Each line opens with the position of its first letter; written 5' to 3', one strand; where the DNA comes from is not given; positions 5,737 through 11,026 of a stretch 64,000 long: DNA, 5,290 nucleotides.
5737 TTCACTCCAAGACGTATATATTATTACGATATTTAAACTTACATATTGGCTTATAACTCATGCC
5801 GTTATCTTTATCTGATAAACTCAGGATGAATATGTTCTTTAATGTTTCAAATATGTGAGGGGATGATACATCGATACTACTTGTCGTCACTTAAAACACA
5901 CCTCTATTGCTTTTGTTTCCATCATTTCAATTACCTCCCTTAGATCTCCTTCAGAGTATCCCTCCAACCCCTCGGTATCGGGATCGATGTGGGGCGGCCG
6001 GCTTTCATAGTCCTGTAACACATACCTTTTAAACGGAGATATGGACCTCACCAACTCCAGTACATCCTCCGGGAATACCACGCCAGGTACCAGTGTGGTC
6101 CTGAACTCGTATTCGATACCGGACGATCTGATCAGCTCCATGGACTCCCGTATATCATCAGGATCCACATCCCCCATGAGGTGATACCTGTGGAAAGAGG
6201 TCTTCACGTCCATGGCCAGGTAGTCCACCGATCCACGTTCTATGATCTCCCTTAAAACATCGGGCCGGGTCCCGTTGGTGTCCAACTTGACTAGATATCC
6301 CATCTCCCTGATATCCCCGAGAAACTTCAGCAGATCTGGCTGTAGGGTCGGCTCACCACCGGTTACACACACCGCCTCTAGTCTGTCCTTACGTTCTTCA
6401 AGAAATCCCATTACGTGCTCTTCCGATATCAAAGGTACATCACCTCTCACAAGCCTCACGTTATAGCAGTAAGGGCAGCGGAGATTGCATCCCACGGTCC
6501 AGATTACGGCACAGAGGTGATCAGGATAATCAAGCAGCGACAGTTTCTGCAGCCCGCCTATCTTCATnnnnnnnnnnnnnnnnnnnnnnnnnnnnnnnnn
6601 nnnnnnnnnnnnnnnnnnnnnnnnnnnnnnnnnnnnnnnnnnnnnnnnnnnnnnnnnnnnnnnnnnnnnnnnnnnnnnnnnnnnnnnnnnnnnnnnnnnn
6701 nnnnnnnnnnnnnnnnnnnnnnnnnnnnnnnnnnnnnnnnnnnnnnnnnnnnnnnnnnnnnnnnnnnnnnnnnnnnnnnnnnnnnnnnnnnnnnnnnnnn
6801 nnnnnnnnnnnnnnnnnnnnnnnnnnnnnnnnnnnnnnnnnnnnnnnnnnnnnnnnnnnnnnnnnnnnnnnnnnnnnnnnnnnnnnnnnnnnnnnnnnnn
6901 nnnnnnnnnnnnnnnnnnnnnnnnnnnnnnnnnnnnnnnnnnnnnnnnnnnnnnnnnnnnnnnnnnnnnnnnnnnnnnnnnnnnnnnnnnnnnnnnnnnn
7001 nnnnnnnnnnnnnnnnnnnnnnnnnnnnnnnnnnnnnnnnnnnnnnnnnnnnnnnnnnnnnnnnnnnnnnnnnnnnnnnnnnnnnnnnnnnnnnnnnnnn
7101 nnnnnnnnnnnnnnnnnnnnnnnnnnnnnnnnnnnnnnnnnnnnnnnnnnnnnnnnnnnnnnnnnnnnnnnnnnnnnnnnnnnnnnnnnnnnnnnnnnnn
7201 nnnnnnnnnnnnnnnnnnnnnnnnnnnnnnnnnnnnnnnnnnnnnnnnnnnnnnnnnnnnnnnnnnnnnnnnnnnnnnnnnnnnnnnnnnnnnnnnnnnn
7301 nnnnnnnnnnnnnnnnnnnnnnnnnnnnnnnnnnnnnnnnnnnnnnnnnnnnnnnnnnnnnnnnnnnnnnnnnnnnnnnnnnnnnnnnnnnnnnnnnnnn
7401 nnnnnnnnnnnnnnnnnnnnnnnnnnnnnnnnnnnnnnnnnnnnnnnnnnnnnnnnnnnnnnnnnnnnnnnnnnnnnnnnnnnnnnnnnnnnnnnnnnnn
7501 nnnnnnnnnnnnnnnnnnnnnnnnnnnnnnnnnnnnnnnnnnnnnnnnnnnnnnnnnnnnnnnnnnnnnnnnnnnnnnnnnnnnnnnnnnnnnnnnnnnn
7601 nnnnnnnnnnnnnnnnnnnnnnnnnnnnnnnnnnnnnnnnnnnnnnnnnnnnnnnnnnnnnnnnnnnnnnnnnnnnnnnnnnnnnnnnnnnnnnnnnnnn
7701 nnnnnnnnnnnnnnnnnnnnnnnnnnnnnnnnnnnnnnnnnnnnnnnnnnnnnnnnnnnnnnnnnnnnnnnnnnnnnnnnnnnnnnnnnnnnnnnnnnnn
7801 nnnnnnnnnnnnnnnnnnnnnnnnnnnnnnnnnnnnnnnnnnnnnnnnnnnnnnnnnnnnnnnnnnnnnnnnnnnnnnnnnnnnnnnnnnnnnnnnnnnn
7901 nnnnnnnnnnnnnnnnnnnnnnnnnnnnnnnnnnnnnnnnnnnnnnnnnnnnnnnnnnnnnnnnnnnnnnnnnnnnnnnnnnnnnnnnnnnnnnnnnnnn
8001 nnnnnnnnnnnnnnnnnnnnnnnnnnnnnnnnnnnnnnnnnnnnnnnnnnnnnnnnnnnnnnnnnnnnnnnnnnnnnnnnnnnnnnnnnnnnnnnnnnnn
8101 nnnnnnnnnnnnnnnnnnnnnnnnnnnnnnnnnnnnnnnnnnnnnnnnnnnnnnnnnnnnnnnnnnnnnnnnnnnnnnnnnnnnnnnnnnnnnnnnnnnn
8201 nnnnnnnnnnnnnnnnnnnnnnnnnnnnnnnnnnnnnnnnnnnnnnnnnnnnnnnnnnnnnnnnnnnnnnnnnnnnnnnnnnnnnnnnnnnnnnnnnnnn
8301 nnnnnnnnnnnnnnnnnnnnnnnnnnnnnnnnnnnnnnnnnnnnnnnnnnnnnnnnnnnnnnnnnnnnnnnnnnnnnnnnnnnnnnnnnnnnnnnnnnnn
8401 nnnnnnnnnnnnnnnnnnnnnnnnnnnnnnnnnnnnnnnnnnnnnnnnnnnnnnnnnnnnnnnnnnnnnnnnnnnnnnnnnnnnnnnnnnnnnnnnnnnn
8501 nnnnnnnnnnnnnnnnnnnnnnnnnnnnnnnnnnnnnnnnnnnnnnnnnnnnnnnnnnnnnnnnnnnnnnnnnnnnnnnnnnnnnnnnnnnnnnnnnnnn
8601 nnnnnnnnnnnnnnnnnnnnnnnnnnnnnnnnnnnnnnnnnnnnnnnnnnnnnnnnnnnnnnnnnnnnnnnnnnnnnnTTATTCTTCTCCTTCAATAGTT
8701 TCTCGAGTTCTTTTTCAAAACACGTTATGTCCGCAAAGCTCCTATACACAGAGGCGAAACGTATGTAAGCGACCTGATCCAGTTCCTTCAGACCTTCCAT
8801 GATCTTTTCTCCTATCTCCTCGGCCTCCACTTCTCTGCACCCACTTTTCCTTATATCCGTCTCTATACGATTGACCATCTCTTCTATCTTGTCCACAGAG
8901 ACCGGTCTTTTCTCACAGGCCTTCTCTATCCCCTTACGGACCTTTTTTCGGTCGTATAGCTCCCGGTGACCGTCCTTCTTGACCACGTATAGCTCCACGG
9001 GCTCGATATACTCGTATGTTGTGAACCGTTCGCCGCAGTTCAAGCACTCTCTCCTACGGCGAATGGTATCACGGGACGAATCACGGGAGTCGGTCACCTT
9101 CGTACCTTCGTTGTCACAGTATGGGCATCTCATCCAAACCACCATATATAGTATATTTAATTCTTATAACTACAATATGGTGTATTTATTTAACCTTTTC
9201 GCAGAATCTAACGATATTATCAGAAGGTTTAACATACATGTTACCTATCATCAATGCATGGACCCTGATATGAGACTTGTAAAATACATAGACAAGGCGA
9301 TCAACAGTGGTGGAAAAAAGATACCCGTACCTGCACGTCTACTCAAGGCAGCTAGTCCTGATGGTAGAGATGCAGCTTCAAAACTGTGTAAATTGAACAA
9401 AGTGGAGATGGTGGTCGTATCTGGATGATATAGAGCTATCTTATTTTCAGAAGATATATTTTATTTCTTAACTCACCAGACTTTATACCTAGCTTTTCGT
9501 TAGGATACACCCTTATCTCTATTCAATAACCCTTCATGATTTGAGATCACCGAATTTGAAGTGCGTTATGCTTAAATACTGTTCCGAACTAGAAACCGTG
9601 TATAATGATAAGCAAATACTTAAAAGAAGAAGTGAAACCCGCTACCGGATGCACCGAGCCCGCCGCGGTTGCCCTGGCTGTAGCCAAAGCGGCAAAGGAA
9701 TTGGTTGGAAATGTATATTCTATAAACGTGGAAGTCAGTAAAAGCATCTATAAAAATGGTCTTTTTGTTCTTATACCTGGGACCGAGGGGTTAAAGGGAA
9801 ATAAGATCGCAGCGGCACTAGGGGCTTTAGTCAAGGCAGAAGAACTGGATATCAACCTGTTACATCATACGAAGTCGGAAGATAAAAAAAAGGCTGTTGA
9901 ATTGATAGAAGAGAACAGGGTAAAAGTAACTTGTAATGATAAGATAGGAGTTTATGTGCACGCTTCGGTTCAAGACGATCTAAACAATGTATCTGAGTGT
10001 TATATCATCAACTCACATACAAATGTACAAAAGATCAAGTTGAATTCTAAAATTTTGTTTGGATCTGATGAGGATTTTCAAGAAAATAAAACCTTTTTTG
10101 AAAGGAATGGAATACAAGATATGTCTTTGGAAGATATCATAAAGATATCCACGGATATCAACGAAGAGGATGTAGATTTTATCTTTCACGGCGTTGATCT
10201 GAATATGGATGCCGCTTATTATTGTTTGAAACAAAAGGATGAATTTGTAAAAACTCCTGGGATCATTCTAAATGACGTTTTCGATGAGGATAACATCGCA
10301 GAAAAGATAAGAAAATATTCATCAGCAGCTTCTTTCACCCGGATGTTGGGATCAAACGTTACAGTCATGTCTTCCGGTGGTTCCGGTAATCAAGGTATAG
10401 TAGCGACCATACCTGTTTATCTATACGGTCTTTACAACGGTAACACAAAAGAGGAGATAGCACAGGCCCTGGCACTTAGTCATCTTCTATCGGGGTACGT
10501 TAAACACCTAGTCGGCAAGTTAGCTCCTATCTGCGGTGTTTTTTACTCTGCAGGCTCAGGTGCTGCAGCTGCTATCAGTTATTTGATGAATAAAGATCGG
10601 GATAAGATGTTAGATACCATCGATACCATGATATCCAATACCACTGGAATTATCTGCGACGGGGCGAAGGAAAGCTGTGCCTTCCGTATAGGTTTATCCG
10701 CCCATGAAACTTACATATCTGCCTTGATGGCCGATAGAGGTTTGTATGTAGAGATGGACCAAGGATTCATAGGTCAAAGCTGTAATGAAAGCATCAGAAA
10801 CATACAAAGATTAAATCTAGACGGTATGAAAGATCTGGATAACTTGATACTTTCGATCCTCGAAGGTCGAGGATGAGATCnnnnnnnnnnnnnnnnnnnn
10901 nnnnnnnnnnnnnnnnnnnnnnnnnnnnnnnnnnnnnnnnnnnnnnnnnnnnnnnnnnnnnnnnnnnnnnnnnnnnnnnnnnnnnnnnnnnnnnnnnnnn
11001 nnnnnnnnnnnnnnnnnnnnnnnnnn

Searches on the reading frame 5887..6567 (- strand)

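Call 24: search_protein_families(library=pfam, proteins=[window:5887-6567:-], max_evalue=0.00001)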
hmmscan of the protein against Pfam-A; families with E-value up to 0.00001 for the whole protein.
window:5887-6567:- (226 aa): 2 families
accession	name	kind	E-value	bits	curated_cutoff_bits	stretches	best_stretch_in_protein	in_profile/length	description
PF04055.27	Radical_SAM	-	8.3e-24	85.1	29.5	1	21-173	1-163/166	Radical SAM superfamily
PF13353.11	Fer4_12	-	4.9e-06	27.3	22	1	20-90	8-81/137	4Fe-4S single cluster domain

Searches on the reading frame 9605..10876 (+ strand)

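Call 3: search_protein_families(library=pfam, proteins=[window:9605-10876:+])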
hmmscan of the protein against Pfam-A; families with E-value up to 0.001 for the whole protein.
window:9605-10876:+ (423 aa): 1 family
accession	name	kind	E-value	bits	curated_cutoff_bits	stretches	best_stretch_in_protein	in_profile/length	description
PF03313.21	SDH_alpha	-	3.2e-44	152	26.4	1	183-416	24-259/260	Serine dehydratase alpha chain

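Call 4: search_protein_families(library=ncbifam, proteins=[window:9605-10876:+])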
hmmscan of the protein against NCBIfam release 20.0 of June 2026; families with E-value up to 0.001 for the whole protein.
window:9605-10876:+ (423 aa): 0 families

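Call 60: search_protein_families(library=ncbifam, proteins=[window:9605-10876:+], max_evalue=0.00001)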
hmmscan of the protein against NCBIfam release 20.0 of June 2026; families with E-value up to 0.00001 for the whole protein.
window:9605-10876:+ (423 aa): 0 families
